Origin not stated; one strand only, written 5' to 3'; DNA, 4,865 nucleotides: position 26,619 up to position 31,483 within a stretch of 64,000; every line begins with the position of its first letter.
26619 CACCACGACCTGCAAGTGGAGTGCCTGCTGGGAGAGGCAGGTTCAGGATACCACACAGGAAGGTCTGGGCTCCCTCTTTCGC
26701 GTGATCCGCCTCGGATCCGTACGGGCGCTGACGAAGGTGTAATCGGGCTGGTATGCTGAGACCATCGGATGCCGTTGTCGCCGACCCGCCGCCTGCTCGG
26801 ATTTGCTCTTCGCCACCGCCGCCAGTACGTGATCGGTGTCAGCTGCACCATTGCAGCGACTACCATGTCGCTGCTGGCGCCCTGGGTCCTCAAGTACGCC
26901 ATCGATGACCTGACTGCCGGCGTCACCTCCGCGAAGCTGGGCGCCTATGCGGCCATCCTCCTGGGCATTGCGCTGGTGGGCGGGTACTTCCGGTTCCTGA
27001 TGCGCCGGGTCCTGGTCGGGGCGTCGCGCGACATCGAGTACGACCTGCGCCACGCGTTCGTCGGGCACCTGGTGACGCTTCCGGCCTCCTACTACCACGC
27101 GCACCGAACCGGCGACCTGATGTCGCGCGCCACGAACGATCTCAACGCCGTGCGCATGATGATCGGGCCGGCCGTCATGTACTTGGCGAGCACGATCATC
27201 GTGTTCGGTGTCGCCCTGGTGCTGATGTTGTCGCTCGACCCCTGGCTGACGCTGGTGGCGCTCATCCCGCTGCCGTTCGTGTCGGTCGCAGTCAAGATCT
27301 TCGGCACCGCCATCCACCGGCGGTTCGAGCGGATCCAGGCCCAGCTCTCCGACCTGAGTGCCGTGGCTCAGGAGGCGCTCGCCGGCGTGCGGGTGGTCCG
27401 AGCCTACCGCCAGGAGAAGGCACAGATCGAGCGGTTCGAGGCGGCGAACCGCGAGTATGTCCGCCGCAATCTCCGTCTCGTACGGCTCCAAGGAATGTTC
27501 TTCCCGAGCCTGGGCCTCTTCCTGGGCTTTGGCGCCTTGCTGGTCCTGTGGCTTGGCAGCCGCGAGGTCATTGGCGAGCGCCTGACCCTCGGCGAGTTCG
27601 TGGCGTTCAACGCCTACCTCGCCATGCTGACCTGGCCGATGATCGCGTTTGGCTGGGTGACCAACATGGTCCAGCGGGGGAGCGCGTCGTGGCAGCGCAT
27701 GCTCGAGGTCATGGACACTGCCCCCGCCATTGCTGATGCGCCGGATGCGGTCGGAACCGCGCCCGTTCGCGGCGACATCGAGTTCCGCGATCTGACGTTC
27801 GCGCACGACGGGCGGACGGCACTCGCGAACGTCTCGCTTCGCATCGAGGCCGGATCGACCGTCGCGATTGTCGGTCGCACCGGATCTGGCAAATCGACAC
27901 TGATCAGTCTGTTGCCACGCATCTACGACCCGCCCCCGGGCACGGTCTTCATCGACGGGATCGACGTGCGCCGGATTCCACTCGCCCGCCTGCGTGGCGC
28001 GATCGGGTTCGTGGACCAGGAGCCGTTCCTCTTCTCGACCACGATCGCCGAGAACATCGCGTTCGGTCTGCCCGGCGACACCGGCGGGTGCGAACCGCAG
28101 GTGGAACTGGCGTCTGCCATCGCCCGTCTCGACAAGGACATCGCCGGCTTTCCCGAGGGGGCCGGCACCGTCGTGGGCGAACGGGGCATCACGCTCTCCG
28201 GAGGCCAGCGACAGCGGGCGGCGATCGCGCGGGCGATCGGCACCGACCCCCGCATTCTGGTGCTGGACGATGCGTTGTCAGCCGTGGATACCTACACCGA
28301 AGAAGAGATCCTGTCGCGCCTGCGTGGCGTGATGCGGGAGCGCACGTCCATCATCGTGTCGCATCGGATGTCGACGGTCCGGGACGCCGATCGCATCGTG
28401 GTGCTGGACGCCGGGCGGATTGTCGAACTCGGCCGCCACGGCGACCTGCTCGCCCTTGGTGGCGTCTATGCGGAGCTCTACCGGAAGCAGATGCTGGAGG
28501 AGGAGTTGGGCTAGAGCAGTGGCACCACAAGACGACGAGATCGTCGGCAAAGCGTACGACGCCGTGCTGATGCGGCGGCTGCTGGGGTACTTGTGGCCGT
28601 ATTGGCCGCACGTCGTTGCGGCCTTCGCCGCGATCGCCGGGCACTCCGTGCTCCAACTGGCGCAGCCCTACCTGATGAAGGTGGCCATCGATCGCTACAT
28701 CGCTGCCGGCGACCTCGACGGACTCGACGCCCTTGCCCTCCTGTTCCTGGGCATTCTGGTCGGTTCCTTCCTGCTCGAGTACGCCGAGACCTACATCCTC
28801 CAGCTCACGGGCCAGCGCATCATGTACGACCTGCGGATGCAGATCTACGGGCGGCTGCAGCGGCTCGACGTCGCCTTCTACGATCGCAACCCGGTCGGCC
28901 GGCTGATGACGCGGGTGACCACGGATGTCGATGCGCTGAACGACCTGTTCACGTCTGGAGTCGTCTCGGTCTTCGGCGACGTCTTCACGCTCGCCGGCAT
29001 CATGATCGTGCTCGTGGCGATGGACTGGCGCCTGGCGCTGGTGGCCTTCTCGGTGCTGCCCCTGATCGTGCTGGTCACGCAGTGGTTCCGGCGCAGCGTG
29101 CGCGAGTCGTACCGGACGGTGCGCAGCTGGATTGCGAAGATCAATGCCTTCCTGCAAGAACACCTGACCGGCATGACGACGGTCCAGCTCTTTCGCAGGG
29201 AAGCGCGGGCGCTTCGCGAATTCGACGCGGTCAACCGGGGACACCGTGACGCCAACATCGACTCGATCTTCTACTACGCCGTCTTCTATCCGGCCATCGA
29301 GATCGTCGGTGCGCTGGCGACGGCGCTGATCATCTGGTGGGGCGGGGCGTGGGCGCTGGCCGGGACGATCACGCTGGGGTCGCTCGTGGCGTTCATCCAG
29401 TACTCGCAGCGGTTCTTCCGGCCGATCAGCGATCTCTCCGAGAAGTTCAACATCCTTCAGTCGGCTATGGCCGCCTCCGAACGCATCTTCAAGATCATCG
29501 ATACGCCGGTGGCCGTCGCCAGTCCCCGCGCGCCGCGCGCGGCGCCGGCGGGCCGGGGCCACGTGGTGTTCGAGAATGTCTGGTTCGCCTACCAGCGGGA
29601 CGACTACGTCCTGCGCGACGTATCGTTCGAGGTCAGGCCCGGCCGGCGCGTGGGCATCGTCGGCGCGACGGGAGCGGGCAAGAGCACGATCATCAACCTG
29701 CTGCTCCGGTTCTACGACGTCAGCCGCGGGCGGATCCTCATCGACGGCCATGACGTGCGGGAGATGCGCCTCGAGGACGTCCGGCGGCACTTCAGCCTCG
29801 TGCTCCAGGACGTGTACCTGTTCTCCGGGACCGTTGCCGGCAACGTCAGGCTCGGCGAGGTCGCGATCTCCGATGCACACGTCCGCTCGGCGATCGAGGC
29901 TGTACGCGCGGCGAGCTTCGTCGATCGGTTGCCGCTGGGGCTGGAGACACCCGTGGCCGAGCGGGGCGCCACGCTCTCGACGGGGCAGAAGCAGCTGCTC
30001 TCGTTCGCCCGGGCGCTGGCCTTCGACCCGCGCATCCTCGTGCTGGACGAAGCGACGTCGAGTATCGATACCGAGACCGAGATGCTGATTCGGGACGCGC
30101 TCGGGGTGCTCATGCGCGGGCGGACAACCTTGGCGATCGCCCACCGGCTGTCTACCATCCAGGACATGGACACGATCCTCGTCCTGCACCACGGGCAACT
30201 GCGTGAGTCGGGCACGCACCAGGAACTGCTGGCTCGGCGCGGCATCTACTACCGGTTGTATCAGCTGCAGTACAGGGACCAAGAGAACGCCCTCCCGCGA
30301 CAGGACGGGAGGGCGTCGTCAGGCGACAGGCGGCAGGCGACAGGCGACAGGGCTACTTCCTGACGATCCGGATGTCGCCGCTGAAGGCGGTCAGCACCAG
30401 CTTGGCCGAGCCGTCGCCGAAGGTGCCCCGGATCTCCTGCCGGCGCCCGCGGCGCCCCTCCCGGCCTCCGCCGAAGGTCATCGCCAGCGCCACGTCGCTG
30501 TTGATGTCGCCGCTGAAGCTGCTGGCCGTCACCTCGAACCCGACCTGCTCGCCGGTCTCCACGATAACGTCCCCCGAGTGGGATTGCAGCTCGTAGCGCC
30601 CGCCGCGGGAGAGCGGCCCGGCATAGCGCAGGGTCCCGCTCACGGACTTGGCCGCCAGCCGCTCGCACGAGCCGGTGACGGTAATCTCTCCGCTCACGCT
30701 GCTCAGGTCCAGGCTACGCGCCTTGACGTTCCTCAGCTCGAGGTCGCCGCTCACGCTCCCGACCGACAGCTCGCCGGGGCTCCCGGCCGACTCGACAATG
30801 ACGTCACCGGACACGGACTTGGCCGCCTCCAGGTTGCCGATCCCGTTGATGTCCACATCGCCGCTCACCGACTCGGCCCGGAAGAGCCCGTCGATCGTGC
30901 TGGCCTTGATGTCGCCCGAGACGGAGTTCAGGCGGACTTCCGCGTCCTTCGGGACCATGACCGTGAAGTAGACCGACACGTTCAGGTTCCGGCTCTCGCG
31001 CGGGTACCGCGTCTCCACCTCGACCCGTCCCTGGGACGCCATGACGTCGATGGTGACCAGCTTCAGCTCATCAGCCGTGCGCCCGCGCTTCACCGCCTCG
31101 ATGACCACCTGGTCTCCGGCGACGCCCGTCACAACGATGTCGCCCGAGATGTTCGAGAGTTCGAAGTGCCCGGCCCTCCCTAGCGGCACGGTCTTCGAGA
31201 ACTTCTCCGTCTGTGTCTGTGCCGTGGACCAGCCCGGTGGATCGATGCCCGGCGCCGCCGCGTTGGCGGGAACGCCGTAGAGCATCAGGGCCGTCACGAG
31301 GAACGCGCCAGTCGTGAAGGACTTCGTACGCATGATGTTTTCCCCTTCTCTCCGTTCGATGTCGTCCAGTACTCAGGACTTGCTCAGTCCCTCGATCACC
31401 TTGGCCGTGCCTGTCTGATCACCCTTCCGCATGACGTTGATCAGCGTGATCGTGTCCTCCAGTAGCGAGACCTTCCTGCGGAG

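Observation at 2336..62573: Window-wide family of period-7 (heptanucleotide) tandem arrays placed at or just after stop codons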

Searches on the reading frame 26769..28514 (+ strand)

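Call 13: search_protein_families(library=pfam, proteins=[window:26769-28514:+])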
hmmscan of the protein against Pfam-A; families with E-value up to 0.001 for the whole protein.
window:26769-28514:+ (581 aa): 3 families
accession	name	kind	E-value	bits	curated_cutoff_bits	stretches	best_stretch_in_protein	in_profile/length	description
PF00664.28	ABC_membrane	-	1.7e-49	169.4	28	1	22-291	3-274/274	ABC transporter transmembrane region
PF00005.33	ABC_tran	-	2.6e-29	103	25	1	352-503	1-136/137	ABC transporter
PF02463.25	SMC_N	-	6.1e-05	23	40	0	475-545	136-210/220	RecF/RecN/SMC N terminal domain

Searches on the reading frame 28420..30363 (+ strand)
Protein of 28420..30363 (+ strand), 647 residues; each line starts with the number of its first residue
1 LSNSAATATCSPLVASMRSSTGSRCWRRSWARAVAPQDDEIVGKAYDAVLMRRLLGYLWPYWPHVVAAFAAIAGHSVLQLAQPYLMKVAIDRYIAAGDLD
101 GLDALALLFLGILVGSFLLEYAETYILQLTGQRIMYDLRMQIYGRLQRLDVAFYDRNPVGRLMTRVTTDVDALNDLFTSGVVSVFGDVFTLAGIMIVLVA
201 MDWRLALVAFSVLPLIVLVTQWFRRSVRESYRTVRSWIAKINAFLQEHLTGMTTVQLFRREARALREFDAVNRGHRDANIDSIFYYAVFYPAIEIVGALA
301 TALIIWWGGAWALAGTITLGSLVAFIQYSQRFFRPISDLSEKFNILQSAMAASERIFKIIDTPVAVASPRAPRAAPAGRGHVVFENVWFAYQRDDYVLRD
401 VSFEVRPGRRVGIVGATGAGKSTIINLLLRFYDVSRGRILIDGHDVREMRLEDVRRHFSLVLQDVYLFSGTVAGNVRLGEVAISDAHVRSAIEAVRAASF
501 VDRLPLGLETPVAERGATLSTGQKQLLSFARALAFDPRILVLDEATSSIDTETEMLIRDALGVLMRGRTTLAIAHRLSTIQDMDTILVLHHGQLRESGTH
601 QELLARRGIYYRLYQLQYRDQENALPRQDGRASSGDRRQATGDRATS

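Call 12: search_protein_families(library=pfam, proteins=[window:28420-30363:+])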
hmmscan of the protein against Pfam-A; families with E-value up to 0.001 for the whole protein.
window:28420-30363:+ (647 aa): 2 families
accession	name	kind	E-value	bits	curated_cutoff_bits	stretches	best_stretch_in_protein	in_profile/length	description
PF00664.28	ABC_membrane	-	2.8e-58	198.2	28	1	67-335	3-273/274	ABC transporter transmembrane region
PF00005.33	ABC_tran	-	1.1e-29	104.3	25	1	398-547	1-137/137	ABC transporter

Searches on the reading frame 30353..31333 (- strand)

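Call 12: search_protein_families(library=pfam, proteins=[window:30353-31333:-])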
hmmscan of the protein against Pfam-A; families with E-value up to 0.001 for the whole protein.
window:30353-31333:- (326 aa): 1 family
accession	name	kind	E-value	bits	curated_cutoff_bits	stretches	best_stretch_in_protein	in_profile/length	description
PF13349.12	DUF4097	-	7.1e-20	71.9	22.9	2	153-323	82-246/247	Toastrack DUF4097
